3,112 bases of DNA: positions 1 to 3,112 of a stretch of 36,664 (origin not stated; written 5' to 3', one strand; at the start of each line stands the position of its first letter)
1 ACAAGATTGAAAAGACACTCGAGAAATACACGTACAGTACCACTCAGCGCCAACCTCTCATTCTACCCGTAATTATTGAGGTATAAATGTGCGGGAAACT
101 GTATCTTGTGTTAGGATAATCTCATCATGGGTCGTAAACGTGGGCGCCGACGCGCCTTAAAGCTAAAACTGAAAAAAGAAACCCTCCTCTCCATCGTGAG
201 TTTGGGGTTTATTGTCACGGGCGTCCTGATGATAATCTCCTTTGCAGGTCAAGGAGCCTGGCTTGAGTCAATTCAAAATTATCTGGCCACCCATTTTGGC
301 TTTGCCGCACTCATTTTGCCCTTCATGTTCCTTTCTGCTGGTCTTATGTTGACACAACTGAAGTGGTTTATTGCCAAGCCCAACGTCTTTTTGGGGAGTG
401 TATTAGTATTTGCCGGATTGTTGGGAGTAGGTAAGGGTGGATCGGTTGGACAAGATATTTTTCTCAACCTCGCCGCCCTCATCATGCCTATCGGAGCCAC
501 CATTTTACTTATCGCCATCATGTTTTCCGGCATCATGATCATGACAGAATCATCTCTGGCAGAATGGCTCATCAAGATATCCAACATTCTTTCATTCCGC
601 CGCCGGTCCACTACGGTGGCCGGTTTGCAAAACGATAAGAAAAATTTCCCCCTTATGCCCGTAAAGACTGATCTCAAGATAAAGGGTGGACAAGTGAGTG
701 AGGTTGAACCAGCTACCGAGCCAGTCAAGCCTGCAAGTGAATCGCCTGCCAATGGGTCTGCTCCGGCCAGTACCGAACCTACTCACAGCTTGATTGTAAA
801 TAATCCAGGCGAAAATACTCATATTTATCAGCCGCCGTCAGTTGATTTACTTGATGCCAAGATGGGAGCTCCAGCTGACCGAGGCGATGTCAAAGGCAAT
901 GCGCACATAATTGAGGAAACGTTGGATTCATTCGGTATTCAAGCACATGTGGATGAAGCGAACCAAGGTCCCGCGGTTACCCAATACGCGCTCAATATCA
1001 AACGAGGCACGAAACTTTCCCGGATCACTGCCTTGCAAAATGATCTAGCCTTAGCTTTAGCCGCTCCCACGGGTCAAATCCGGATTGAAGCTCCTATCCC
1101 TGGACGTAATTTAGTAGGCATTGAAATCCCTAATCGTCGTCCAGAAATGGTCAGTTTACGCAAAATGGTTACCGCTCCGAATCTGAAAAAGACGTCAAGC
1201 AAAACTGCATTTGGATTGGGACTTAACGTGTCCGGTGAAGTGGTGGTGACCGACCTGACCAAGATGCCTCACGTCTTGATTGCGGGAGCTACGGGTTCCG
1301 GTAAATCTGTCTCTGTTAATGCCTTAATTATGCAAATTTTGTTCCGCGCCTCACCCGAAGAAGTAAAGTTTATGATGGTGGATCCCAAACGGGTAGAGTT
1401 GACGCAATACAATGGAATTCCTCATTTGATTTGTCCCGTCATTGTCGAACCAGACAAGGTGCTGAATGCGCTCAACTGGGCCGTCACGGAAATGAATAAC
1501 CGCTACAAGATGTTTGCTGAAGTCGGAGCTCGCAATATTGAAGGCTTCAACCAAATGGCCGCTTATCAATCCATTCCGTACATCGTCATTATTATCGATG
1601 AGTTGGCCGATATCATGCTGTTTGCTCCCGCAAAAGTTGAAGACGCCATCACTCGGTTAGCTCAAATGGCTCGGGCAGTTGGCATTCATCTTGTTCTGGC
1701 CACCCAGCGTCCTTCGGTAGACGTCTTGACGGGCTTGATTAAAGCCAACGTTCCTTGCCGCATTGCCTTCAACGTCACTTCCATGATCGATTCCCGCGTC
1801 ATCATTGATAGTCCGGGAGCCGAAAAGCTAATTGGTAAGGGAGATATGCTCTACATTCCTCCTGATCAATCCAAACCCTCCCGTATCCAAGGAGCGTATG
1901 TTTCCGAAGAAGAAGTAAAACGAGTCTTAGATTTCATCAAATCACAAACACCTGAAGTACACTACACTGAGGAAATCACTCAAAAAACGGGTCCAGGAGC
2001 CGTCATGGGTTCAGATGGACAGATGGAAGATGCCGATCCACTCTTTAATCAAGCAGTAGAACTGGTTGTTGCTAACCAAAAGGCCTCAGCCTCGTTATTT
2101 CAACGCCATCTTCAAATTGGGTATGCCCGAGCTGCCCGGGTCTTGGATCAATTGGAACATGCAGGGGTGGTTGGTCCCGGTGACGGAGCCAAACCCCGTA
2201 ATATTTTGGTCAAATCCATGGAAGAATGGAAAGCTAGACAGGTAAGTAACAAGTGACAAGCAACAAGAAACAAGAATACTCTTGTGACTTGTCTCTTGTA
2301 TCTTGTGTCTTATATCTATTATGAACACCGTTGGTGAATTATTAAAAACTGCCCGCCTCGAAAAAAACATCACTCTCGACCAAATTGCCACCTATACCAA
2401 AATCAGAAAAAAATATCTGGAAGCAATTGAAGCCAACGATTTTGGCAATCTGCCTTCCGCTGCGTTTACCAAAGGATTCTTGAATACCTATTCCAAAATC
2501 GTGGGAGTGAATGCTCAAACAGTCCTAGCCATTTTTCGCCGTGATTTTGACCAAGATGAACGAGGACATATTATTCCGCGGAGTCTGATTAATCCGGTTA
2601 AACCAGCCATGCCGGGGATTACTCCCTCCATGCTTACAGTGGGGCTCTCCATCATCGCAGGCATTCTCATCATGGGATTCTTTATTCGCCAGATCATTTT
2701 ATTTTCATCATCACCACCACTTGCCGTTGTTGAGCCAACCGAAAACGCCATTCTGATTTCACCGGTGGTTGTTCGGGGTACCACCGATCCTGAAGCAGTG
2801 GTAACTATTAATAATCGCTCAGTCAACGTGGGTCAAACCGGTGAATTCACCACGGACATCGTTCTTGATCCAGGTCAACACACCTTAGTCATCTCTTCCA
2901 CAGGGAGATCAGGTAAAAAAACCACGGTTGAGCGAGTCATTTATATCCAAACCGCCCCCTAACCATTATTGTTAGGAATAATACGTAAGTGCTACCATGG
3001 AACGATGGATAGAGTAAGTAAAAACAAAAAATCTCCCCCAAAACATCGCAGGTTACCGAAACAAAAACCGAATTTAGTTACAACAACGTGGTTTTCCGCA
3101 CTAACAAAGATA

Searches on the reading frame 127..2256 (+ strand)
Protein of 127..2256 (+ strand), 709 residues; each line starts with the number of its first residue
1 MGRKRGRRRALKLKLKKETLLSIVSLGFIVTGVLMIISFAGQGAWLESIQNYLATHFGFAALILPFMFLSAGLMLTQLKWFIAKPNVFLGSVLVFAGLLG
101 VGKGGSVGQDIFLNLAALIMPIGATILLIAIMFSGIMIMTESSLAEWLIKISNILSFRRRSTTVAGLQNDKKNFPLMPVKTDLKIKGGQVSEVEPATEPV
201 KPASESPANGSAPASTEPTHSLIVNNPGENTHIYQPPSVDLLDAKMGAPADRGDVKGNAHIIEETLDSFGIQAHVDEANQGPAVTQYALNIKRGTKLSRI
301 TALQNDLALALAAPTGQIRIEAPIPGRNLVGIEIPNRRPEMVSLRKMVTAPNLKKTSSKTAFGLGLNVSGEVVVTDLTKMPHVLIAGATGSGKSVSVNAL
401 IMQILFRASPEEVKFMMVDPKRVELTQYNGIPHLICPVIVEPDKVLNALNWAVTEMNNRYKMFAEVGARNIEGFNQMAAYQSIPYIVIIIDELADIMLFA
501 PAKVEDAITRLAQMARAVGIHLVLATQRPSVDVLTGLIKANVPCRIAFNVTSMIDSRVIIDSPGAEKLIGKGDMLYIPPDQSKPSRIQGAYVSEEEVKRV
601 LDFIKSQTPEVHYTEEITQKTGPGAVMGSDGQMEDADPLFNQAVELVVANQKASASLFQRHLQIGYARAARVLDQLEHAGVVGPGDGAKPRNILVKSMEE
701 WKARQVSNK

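Call 28: search_protein_families(library=pfam, proteins=[window:127-2256:+])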
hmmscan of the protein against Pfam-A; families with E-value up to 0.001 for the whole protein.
window:127-2256:+ (709 aa): 5 families
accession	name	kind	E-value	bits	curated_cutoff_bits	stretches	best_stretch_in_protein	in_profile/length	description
PF01580.24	FtsK_SpoIIIE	-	2.8e-60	204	24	1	344-531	2-221/221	FtsK/SpoIIIE family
PF17854.6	FtsK_alpha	-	3.5e-27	95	22.9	1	237-336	2-101/101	FtsK alpha domain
PF09397.16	FtsK_gamma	-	4.3e-26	90.8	30.6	1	635-695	2-62/63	Ftsk gamma domain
PF12846.13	AAA_10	-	1.5e-05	24.7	27.5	1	378-422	19-59/362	AAA-like domain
PF01935.23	DUF87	-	0.00089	19.9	23.2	0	373-406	14-49/220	Helicase HerA, central domain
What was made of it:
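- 2242..2313 (+): E1, the compact copy of the family between ftsK and a rodZ-like HTH gene. It has 5+5 units and the loop AATACT. The left arm supplies the last codons and the TGA stop (2254-2256) of ftsK. Pfam hits in call 28.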

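Call 51: find_homologous_proteins(query=window:127-2256:+, max_evalue=1e-100)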
Query window:127-2256:+ (709 aa): 7958 proteins with E <= 1e-100 among 8000 candidates; the best 120 are listed.
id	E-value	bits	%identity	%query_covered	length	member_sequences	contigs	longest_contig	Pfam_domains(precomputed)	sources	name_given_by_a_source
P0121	0.0e+0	1558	100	100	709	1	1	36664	PF17854.7,PF12846.14,PF01580.25,PF09397.17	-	-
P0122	0.0e+0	1472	94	100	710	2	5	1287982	PF17854.7,PF12846.14,PF01580.25,PF09397.17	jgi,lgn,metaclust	metaclust:\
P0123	0.0e+0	1333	85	99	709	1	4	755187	PF17854.7,PF12846.14,PF01580.25,PF09397.17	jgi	jgi:S-DNA-T family DNA segregation ATPase FtsK/SpoIIIE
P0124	0.0e+0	1190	77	99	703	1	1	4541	PF17854.7,PF12846.14,PF01580.25,PF09397.17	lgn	-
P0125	0.0e+0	1177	76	99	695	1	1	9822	PF17854.7,PF12846.14,PF01580.25,PF09397.17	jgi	jgi:S-DNA-T family DNA segregation ATPase FtsK/SpoIIIE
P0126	0.0e+0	1164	76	99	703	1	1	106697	PF17854.7,PF12846.14,PF01580.25,PF09397.17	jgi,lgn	jgi:S-DNA-T family DNA segregation ATPase FtsK/SpoIIIE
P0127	0.0e+0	1129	73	100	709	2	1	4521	PF17854.7,PF12846.14,PF01580.25,PF09397.17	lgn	-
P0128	0.0e+0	1129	74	99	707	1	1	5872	PF17854.7,PF12846.14,PF01580.25,PF09397.17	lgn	-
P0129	0.0e+0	1122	74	99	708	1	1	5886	PF17854.7,PF12846.14,PF01580.25,PF09397.17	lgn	-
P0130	0.0e+0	1122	74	100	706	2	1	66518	PF17854.7,PF12846.14,PF01580.25,PF09397.17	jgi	jgi:DNA segregation ATPase FtsK/SpoIIIE, S-DNA-T family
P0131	0.0e+0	1122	74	99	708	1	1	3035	PF17854.7,PF12846.14,PF01580.25,PF09397.17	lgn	-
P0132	0.0e+0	1120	74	99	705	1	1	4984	PF01935.24,PF17854.7,PF12846.14,PF01580.25,PF09397.17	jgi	jgi:S-DNA-T family DNA segregation ATPase FtsK/SpoIIIE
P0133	0.0e+0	1108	73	100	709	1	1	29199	PF17854.7,PF12846.14,PF01580.25,PF09397.17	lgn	-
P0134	0.0e+0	1102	73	99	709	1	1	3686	PF01935.24,PF17854.7,PF01580.25,PF09397.17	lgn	-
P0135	4.1e-288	975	64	99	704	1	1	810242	PF01935.24,PF17854.7,PF01580.25,PF09397.17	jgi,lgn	-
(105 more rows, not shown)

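Call 52: find_encoding_contigs(protein=P0122, flank=10000, max_places=5)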
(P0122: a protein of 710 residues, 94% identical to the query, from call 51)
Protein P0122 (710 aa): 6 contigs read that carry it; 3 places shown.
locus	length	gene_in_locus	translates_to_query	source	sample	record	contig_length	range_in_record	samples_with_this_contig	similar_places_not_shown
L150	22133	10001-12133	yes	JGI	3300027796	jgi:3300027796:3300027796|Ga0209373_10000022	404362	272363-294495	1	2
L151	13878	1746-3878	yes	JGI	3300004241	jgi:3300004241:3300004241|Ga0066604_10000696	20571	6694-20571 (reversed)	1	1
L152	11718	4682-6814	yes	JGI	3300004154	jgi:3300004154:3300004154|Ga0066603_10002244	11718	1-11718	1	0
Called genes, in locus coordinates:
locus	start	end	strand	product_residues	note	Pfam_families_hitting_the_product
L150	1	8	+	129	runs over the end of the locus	-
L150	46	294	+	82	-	-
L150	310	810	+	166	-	-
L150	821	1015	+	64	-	-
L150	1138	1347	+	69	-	-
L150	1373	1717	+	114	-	-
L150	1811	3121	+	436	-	-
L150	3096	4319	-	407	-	PF12704:MacB_PCD, PF02687:FtsX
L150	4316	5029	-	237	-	PF00005:ABC_tran, PF02463:SMC_N (faint), PF13304:AAA_21 (faint)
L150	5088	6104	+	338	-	PF24517:CBM96, PF06848:Disaggr_repeat (faint)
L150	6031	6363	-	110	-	PF04993:TfoX_N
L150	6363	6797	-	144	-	PF00583:Acetyltransf_1, PF13673:Acetyltransf_10, PF13508:Acetyltransf_7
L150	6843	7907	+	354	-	PF00004:AAA, PF07724:AAA_2 (faint), PF07728:AAA_5, PF13401:AAA_22 (weak), PF22667:Lon_lid (weak)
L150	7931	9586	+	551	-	PF00753:Lactamase_B, PF12706:Lactamase_B_2, PF22505:RNase_J_b_CASP, PF17770:RNase_J_C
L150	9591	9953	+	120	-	PF01243:PNPOx_N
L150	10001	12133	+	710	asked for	PF17854:FtsK_alpha, PF01580:FtsK_SpoIIIE, PF12846:AAA_10 (faint), PF09397:FtsK_gamma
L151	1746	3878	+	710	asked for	PF17854:FtsK_alpha, PF01580:FtsK_SpoIIIE, PF12846:AAA_10 (faint), PF09397:FtsK_gamma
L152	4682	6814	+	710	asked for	PF17854:FtsK_alpha, PF01580:FtsK_SpoIIIE, PF12846:AAA_10 (faint), PF09397:FtsK_gamma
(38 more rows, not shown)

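Call 53: find_encoding_contigs(protein=P0123, flank=10000, max_places=2)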
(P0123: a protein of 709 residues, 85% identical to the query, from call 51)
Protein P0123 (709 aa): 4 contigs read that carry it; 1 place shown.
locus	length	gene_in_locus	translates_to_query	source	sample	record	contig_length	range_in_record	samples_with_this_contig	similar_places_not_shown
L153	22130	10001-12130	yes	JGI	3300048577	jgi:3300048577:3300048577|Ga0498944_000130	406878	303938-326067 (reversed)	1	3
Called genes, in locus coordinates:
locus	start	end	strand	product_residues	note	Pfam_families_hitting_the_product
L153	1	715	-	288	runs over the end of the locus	PF04542:Sigma70_r2, PF04539:Sigma70_r3, PF08281:Sigma70_r4_2 (faint), PF04545:Sigma70_r4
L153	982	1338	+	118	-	-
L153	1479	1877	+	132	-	-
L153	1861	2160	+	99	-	-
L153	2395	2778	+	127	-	-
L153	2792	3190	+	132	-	-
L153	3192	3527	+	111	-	-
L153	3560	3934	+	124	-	-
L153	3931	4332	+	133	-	-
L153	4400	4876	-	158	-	PF03703:bPH_2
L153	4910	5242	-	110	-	PF04993:TfoX_N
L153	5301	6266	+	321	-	-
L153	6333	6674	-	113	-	-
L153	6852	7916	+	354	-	PF07724:AAA_2 (faint), PF00004:AAA, PF07728:AAA_5, PF13401:AAA_22 (weak), PF22667:Lon_lid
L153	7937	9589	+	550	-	PF00753:Lactamase_B, PF23023:Anti-Pycsar_Apyc1 (faint), PF12706:Lactamase_B_2, PF07521:RMMBL (faint), PF22505:RNase_J_b_CASP, PF17770:RNase_J_C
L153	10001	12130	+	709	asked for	PF17854:FtsK_alpha, PF01580:FtsK_SpoIIIE, PF12846:AAA_10 (weak), PF09397:FtsK_gamma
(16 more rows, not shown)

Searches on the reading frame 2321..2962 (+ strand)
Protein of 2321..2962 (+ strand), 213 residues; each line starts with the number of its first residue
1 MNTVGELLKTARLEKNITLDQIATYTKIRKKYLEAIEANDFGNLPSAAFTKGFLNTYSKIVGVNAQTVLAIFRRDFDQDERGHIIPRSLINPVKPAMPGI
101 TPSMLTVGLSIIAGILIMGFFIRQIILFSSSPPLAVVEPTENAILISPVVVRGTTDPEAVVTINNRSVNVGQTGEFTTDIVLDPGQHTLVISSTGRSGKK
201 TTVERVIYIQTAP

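Call 27: find_encoding_contigs(protein=window:2321-2962:+, flank=10000, max_places=6)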
Protein window:2321-2962:+ (213 aa): no gene with exactly this product is on record in the collection.

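Call 28: search_protein_families(library=pfam, proteins=[window:2321-2962:+])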
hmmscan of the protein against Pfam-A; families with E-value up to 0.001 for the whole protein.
window:2321-2962:+ (213 aa): 3 families
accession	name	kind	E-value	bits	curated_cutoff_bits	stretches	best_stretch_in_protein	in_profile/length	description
PF13413.12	HTH_25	-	5.2e-21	74.7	24.6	1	7-67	1-61/62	Helix-turn-helix domain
PF12844.13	HTH_19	-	1.7e-09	37.9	30.2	1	5-69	1-59/64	Helix-turn-helix domain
PF09136.16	Glucodextran_B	-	1.8e-09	37.8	27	1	132-209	1-81/83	Glucodextranase, domain B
